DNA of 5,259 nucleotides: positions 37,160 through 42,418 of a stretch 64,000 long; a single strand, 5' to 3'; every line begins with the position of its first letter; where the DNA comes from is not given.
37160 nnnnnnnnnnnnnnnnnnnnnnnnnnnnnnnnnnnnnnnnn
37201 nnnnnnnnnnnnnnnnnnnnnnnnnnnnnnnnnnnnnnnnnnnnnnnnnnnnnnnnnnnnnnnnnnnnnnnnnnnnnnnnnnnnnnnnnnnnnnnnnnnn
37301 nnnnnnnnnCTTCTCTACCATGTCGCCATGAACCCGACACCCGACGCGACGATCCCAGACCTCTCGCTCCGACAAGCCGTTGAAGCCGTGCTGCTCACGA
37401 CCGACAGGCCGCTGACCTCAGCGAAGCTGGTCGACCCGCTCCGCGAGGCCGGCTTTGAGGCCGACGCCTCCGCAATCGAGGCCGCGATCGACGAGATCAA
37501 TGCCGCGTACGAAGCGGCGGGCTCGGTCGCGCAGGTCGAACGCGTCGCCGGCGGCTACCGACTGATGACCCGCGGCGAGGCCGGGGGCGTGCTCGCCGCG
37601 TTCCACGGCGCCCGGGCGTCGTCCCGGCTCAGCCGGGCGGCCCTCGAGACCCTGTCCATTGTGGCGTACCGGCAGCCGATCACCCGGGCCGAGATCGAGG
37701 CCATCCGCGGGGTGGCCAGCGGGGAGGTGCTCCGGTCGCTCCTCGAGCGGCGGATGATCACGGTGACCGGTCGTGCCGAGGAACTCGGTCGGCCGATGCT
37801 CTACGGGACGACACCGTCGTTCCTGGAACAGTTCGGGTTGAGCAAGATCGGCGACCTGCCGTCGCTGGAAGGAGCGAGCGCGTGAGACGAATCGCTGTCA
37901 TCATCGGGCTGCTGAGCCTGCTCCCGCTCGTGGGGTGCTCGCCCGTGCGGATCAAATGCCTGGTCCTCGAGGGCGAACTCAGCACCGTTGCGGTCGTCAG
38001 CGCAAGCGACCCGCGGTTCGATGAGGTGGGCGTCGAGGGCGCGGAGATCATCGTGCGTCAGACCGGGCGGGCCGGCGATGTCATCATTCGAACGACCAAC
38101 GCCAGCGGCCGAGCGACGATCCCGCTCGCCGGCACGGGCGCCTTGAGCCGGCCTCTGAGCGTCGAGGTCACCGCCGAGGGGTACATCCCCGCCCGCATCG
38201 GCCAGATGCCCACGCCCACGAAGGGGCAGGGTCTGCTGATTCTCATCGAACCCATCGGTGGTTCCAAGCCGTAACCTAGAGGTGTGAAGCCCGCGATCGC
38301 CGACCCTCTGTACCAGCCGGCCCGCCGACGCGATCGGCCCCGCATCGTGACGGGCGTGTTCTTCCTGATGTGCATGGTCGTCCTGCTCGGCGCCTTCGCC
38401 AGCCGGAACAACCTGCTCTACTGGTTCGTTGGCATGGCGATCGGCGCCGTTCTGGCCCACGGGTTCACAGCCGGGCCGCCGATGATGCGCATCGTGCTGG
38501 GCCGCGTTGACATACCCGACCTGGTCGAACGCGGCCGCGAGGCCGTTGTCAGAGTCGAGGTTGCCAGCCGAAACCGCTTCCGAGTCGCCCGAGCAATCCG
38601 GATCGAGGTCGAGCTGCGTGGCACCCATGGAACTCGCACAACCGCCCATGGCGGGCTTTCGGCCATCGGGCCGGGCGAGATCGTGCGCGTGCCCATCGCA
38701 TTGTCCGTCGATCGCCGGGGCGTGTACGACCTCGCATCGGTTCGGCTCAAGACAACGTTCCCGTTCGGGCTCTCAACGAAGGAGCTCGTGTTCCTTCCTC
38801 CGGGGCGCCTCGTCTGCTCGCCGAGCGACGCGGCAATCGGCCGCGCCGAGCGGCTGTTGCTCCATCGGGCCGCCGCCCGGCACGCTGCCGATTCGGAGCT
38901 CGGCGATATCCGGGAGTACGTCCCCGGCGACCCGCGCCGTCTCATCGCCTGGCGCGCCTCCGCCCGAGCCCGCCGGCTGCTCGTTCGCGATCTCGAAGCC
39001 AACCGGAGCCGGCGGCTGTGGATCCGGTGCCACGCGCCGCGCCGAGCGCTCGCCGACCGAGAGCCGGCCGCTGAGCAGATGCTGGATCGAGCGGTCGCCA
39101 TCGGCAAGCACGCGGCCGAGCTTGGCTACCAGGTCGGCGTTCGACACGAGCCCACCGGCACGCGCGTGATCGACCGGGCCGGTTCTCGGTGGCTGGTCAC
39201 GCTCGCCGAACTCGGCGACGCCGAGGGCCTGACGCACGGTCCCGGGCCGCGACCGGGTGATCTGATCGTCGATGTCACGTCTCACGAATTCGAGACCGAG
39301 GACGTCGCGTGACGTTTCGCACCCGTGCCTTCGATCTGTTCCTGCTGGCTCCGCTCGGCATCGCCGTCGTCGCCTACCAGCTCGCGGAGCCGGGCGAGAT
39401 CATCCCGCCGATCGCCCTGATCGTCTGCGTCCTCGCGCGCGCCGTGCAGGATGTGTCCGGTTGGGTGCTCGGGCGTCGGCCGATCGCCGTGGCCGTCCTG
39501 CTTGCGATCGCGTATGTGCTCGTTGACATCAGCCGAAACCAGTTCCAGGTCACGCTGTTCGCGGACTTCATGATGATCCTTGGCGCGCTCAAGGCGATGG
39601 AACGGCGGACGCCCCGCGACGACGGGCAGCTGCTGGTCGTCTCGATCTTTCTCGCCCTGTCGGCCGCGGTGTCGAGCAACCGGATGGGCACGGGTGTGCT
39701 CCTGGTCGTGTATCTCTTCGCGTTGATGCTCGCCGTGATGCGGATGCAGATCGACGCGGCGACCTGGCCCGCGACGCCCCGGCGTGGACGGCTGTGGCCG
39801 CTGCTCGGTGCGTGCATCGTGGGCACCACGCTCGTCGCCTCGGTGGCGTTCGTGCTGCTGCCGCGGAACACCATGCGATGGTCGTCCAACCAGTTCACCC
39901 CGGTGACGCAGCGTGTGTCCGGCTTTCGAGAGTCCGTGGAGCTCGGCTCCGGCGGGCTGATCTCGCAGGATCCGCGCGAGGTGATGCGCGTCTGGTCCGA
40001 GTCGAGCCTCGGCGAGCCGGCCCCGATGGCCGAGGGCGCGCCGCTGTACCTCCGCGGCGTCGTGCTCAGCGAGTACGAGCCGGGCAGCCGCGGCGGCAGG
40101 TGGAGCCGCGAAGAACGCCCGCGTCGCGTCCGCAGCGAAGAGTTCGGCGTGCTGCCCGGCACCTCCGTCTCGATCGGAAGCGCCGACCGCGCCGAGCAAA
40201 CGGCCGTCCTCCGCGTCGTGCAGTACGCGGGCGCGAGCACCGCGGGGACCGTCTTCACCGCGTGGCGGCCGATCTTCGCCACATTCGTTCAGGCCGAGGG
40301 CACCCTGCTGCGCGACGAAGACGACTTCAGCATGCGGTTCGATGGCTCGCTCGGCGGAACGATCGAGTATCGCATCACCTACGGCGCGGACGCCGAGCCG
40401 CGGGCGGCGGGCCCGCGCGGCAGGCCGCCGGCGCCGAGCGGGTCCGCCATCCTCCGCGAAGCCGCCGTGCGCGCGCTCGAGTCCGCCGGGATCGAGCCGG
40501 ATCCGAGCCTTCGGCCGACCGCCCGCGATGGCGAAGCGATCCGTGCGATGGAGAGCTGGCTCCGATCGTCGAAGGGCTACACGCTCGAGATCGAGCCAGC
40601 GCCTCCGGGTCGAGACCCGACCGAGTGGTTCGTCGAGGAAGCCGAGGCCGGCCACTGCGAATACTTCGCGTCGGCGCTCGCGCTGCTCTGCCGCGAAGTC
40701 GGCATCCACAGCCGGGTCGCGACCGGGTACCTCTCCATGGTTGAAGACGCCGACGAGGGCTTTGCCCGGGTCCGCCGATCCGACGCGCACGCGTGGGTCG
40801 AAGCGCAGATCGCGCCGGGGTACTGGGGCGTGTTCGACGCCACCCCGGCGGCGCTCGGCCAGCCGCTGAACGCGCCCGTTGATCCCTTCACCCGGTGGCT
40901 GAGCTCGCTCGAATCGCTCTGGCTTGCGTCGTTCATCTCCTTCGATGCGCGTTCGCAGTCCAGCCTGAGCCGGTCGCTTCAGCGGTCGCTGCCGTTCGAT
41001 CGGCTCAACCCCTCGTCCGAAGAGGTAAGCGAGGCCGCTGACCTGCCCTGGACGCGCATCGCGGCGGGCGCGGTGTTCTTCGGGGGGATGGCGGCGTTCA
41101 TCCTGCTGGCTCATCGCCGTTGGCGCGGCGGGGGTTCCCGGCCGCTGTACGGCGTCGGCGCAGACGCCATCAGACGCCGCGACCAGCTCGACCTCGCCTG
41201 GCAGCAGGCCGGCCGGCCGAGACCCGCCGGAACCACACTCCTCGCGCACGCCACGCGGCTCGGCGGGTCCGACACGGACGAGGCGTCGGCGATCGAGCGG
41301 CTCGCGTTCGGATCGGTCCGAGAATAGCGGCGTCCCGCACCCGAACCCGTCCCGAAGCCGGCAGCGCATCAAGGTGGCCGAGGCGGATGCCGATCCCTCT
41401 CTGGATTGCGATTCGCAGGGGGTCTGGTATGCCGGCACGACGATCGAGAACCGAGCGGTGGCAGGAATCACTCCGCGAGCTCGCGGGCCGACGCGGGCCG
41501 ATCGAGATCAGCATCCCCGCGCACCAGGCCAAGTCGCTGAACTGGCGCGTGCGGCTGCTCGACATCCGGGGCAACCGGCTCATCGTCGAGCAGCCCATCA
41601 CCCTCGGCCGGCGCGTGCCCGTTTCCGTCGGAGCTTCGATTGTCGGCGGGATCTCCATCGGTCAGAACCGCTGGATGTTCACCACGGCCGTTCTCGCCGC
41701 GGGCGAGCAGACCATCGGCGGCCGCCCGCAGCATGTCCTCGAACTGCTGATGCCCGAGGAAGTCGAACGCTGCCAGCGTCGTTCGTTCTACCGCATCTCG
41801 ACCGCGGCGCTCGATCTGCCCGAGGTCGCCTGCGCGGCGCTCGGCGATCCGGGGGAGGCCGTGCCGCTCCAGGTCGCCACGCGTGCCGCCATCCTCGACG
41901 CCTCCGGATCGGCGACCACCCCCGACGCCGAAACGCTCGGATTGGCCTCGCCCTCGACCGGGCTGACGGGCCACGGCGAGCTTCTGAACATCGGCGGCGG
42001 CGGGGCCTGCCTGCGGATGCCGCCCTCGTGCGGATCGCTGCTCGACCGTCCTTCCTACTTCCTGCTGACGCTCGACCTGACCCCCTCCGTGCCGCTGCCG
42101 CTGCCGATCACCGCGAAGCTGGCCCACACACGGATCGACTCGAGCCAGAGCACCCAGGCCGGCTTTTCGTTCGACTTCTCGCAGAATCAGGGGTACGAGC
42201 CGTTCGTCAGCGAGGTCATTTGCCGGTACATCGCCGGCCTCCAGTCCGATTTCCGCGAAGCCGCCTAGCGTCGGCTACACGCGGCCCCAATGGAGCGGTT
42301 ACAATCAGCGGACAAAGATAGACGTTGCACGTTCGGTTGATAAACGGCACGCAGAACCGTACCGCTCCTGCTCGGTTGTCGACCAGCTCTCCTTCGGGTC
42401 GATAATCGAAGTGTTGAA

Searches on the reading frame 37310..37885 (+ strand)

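Call 7: search_protein_families(library=pfam, max_evalue=0.1, proteins=[window:37310-37885:+])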
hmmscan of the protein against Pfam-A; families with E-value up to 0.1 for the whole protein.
window:37310-37885:+ (191 aa): 1 family
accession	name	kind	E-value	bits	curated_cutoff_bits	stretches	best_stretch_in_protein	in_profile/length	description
PF04079.22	SMC_ScpB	-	5.1e-48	163.1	27.4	1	23-186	2-160/160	Segregation and condensation complex subunit ScpB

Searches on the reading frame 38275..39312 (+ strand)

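Call 7: search_protein_families(library=pfam, max_evalue=0.1, proteins=[window:38275-39312:+])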
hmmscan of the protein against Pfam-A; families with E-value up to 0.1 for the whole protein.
window:38275-39312:+ (345 aa): 1 family
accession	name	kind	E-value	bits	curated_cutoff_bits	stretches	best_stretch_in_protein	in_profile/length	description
PF01882.25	DUF58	-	7.3e-08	32.3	23.4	1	211-254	1-44/216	Protein of unknown function DUF58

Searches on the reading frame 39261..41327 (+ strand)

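Call 8: search_protein_families(library=pfam, max_evalue=0.01, proteins=[window:39261-41327:+])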
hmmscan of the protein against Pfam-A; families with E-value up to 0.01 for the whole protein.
window:39261-41327:+ (688 aa): 2 families
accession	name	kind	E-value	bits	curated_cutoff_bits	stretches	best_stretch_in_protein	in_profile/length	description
PF11992.13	TgpA_N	-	5.1e-33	114.9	30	1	34-376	6-328/333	TgpA N-terminal domain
PF01841.26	Transglut_core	-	1.5e-18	67.5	23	1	422-527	13-108/108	Transglutaminase-like superfamily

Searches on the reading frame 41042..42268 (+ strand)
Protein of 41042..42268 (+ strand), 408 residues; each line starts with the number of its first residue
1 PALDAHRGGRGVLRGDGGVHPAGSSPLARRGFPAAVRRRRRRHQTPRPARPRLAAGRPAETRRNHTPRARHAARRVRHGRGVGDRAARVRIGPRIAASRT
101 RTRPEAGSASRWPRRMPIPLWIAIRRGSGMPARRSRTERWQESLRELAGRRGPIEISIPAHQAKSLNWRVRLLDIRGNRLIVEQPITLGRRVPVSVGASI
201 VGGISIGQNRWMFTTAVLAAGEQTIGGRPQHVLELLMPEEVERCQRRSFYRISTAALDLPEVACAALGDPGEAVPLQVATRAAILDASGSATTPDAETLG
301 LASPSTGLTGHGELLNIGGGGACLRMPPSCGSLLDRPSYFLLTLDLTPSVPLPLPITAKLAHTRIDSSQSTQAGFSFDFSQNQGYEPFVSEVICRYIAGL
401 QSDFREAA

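Call 29: search_protein_families(library=pfam, max_evalue=0.01, proteins=[window:41042-42268:+])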
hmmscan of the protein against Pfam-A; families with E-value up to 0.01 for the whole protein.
window:41042-42268:+ (408 aa): 1 family
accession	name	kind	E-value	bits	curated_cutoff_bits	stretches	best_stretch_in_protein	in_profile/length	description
PF12945.12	PilZNR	-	0.0002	21.9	23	1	154-221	6-73/85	Flagellar protein YcgR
